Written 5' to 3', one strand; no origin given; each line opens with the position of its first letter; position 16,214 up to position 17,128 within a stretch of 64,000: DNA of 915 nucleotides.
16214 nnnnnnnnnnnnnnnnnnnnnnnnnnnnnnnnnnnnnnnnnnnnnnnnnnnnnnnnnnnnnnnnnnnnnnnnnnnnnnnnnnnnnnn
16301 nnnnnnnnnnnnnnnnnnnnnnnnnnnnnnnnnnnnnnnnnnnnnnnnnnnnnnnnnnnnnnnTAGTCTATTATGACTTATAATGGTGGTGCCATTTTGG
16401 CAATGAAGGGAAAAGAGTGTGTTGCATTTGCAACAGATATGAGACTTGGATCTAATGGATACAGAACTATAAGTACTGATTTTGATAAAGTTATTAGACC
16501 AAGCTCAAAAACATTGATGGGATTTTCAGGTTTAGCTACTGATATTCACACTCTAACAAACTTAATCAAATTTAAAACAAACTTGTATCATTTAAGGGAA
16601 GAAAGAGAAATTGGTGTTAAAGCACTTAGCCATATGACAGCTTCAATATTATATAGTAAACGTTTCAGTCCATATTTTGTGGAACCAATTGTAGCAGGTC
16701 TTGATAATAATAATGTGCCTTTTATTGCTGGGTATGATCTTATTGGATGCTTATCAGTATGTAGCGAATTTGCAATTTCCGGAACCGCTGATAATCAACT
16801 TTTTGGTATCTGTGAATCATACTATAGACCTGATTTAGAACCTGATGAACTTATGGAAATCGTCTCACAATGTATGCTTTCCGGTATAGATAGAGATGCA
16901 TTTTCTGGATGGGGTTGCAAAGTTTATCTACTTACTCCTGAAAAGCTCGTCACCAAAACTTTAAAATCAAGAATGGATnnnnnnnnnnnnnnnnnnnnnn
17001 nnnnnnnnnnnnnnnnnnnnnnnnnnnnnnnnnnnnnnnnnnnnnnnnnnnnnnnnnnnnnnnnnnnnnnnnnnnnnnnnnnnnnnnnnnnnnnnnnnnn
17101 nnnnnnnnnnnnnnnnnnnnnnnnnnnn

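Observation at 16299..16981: Proteasome beta-3 gene has a first exon consisting only of the ATG start codon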

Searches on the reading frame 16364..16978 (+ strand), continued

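Call 9: list_cluster_members(proteins=[P0001, P0002, P0004, window:16364-16978:+, window:16373-16978:+])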
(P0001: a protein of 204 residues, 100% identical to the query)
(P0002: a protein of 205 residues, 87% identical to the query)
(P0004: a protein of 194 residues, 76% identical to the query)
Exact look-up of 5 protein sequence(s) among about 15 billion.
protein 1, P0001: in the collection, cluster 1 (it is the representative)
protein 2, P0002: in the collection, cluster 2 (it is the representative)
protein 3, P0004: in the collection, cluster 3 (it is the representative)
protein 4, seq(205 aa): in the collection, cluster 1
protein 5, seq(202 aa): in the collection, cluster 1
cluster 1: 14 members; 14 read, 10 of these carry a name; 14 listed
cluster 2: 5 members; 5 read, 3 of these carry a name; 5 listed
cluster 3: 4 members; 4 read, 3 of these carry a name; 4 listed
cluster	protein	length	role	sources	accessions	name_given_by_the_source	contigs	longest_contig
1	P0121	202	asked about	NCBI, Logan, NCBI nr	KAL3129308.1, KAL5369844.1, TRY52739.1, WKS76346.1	putative proteasome component [Cryptosporidium parvum] | Proteasome subunit beta type [Cryptosporidium tyzzeri]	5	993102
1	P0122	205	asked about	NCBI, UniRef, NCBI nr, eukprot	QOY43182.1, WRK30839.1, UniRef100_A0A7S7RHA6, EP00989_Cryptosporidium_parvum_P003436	Proteasome subunit beta type [Cryptosporidium parvum] | Proteasome subunit beta n=2 Tax=Cryptosporidium parvum TaxID=5807 RepID=A0A7S7RHA6_CRYPV | QOY43182.1 hypothetical protein CPATCC_000899 [Cryptosporidium parvum]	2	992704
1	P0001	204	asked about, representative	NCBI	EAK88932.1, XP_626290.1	possible proteasome component, partial [Cryptosporidium parvum Iowa II]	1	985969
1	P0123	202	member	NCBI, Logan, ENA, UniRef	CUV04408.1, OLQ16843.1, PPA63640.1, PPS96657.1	unnamed protein product [Cryptosporidium hominis] | Proteasome subunit beta n=1 Tax=Cryptosporidium hominis TaxID=237895 ...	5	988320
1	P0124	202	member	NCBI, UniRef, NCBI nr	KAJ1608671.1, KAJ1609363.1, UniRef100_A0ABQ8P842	putative proteasome component [Cryptosporidium canis] | Proteasome subunit beta n=1 Tax=Cryptosporidium canis TaxID=195482 RepID=A0ABQ8P842_9CRYT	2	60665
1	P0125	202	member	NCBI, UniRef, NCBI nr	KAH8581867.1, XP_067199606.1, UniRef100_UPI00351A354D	proteasome component [Cryptosporidium sp. chipmunk genotype I] | proteasome component n=1 Tax=Cryptosporidium sp. chipmunk genotype I TaxID=1280935 ...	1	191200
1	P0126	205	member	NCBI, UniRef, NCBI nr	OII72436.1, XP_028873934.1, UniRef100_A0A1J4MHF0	proteasome component protein [Cryptosporidium ubiquitum] | Proteasome subunit beta n=1 Tax=Cryptosporidium ubiquitum TaxID=857276 ...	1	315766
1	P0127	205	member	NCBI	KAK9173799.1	Proteasome subunit beta type [Cryptosporidium meleagridis]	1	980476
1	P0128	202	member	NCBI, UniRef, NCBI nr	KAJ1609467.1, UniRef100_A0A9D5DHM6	putative proteasome component [Cryptosporidium canis] | Proteasome subunit beta n=1 Tax=Cryptosporidium canis TaxID=195482 RepID=A0A9D5DHM6_9CRYT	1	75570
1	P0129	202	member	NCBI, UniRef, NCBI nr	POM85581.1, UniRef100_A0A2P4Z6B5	Proteasome subunit family protein [Cryptosporidium meleagridis] | Proteasome subunit beta n=1 Tax=Cryptosporidium meleagridis TaxID=93969 ...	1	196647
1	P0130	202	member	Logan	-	-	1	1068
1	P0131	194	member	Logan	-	-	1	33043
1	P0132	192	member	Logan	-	-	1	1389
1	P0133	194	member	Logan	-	-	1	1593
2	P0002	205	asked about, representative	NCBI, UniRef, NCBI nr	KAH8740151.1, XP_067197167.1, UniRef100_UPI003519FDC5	proteasome component [Cryptosporidium ryanae] | proteasome component n=1 Tax=Cryptosporidium ryanae TaxID=515981 RepID=UPI003519FDC5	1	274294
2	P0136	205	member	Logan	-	-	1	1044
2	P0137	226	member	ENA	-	-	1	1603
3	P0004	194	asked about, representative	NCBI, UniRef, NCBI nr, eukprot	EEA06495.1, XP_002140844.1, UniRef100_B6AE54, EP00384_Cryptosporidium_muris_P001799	proteasome subunit beta type 3, putative [Cryptosporidium muris RN66] | Proteasome subunit beta n=1 Tax=Cryptosporidium muris (strain RN66) TaxID=441375 ... | XP_002140844.1 proteasome subunit beta type 3 [Cryptosporidium muris RN66]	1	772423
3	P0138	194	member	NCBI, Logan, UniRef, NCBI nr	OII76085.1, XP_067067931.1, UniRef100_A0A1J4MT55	proteasome subunit beta type 3 [Cryptosporidium andersoni] | Proteasome subunit beta n=1 Tax=Cryptosporidium andersoni TaxID=117008 ...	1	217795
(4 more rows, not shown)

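Call 10: find_encoding_contigs(protein=P0122, flank=1500, max_places=4)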
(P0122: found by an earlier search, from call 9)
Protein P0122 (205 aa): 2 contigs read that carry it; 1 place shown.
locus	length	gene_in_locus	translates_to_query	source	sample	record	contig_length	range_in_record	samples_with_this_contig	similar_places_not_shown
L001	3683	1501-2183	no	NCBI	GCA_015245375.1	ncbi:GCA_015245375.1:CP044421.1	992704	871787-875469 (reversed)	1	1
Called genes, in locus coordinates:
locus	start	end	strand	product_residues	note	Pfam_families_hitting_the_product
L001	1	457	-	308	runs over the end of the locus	PF00153:Mito_carr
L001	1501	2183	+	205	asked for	PF00227:Proteasome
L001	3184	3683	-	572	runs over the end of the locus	-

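Call 11: find_encoding_contigs(protein=P0002, flank=1500, max_places=3)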
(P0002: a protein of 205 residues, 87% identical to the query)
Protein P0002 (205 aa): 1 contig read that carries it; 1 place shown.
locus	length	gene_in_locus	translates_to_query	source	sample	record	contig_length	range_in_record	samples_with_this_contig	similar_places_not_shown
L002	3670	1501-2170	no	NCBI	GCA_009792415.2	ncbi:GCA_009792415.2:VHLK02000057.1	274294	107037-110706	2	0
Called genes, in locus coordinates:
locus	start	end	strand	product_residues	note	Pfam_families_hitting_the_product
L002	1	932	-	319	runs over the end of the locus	PF00153:Mito_carr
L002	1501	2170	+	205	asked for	PF00227:Proteasome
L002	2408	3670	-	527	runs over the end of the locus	-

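Call 12: find_encoding_contigs(protein=P0004, flank=1500, max_places=3)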
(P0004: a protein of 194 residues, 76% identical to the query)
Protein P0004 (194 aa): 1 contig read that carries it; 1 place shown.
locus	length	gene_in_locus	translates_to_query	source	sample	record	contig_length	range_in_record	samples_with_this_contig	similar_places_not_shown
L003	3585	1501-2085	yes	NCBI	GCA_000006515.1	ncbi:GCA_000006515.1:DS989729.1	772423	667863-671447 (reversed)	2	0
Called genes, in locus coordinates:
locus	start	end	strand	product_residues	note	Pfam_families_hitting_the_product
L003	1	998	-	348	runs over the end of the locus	PF00153:Mito_carr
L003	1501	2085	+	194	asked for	PF00227:Proteasome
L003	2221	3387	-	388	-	PF03619:Solute_trans_a (weak)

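Call 13: find_encoding_contigs(protein=P0003, flank=1500, max_places=3)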
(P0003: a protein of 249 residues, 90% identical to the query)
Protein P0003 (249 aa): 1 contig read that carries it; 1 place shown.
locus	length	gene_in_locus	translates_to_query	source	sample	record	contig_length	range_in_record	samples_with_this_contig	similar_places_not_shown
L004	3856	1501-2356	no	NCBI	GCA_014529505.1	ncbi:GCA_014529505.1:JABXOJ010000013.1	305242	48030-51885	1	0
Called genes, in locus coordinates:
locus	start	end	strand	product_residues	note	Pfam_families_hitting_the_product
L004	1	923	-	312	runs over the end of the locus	PF00153:Mito_carr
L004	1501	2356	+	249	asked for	PF00227:Proteasome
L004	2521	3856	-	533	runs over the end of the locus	-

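Call 15: find_encoding_contigs(protein=P0136, flank=1500, max_places=4)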
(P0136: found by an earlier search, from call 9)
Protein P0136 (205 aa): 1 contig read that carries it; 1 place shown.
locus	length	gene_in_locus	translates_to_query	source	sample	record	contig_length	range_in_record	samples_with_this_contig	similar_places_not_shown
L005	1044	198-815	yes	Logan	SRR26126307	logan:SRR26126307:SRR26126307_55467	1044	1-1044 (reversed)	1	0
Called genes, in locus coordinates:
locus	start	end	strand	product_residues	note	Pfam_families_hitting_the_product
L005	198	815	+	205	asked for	PF00227:Proteasome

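Call 16: find_encoding_contigs(protein=P0121, flank=1500, max_places=10)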
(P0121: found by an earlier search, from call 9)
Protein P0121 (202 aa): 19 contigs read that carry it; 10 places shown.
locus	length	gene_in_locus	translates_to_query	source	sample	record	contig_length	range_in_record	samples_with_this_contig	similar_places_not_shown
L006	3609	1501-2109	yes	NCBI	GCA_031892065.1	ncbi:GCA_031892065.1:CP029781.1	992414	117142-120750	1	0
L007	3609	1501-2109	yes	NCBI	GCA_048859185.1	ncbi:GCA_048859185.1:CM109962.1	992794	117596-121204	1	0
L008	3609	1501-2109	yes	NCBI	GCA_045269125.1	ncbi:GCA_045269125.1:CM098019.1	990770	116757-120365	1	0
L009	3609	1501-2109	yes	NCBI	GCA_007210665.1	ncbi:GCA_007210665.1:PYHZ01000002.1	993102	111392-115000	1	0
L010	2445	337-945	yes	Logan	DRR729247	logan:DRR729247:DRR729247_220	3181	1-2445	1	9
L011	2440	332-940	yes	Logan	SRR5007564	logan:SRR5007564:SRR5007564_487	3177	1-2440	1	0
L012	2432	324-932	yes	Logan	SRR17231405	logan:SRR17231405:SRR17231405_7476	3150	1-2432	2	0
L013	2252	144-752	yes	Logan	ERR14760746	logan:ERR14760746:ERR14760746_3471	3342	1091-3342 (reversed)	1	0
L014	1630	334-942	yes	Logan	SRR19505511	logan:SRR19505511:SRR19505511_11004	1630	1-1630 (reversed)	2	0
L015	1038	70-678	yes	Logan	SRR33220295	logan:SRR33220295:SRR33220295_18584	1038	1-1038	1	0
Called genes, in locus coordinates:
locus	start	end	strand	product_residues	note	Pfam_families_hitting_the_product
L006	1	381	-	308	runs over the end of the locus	PF00153:Mito_carr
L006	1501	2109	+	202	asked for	PF00227:Proteasome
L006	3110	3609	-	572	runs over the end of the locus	-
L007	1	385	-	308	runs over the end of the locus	PF00153:Mito_carr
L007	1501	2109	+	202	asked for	PF00227:Proteasome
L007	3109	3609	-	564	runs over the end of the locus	-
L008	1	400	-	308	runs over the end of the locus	PF00153:Mito_carr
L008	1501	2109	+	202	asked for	PF00227:Proteasome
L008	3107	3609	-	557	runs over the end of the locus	-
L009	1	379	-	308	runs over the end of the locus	PF00153:Mito_carr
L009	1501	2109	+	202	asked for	PF00227:Proteasome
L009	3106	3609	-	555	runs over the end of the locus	-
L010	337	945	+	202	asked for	PF00227:Proteasome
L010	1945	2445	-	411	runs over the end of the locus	?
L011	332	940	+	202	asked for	PF00227:Proteasome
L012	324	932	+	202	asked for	PF00227:Proteasome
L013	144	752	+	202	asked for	PF00227:Proteasome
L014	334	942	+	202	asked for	PF00227:Proteasome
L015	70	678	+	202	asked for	PF00227:Proteasome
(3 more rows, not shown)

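Call 17: find_encoding_contigs(protein=P0126, flank=1500, max_places=2)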
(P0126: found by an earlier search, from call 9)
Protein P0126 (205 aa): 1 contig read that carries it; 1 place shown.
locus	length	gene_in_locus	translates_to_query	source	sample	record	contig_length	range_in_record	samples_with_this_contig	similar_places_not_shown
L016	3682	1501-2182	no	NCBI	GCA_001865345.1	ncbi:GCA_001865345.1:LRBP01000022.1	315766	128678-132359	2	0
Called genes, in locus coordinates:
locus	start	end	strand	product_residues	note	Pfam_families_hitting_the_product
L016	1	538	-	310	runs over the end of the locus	PF00153:Mito_carr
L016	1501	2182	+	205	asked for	PF00227:Proteasome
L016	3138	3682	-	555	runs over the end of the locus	-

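Call 18: find_encoding_contigs(protein=P0138, flank=1500, max_places=2)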
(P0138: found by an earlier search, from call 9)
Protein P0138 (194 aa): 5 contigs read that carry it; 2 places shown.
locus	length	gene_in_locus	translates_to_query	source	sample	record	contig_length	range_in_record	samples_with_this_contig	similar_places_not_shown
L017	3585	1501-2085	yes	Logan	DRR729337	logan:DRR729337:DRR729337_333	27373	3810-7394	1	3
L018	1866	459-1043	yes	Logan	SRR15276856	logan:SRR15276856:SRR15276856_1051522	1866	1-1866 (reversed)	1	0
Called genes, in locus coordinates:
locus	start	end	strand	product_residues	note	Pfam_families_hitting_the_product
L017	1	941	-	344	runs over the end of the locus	PF00153:Mito_carr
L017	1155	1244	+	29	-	-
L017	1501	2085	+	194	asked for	PF00227:Proteasome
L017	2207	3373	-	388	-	PF03619:Solute_trans_a (weak)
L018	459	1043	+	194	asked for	PF00227:Proteasome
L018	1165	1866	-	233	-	?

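Call 22: find_encoding_contigs(protein=P0137, flank=1500, max_places=3)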
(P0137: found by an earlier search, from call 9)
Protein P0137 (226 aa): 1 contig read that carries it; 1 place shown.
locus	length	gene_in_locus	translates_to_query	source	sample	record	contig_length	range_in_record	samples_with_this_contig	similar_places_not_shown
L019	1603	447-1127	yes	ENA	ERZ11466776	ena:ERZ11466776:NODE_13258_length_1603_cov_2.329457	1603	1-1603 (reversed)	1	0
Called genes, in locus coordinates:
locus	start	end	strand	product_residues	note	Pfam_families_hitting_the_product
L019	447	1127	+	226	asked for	PF00227:Proteasome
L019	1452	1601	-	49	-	?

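Call 40: find_encoding_contigs(protein=P0112, flank=800, max_places=1)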
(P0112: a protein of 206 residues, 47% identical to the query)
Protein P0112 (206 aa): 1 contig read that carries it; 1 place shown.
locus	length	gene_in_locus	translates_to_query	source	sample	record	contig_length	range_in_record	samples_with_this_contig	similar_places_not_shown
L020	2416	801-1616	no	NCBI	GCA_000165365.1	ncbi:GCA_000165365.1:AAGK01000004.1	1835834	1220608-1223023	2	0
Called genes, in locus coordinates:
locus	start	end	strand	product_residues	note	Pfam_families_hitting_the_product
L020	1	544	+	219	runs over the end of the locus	PF28256:CCDC171 (weak), PF24161:CCDC39 (weak)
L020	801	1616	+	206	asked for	PF00227:Proteasome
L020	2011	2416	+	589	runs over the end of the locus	-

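Call 41: find_encoding_contigs(protein=P0095, flank=800, max_places=1)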
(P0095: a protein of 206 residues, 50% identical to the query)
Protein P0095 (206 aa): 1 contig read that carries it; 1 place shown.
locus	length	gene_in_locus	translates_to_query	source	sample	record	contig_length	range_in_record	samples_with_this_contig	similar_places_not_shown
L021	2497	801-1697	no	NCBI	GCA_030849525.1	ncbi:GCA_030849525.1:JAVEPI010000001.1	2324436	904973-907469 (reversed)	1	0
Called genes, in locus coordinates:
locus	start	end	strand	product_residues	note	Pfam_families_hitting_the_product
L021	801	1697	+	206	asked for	PF00227:Proteasome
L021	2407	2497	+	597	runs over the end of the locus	-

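Call 43: find_encoding_contigs(protein=P0008, flank=500, max_places=1)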
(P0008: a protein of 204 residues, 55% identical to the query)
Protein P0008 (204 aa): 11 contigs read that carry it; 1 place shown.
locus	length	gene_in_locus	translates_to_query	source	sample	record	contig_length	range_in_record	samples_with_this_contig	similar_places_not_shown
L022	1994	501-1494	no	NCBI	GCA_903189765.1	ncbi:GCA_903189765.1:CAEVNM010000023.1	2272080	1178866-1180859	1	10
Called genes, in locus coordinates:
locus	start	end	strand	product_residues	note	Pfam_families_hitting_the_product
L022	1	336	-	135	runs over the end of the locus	PF01920:Prefoldin_2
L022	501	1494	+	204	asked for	PF00227:Proteasome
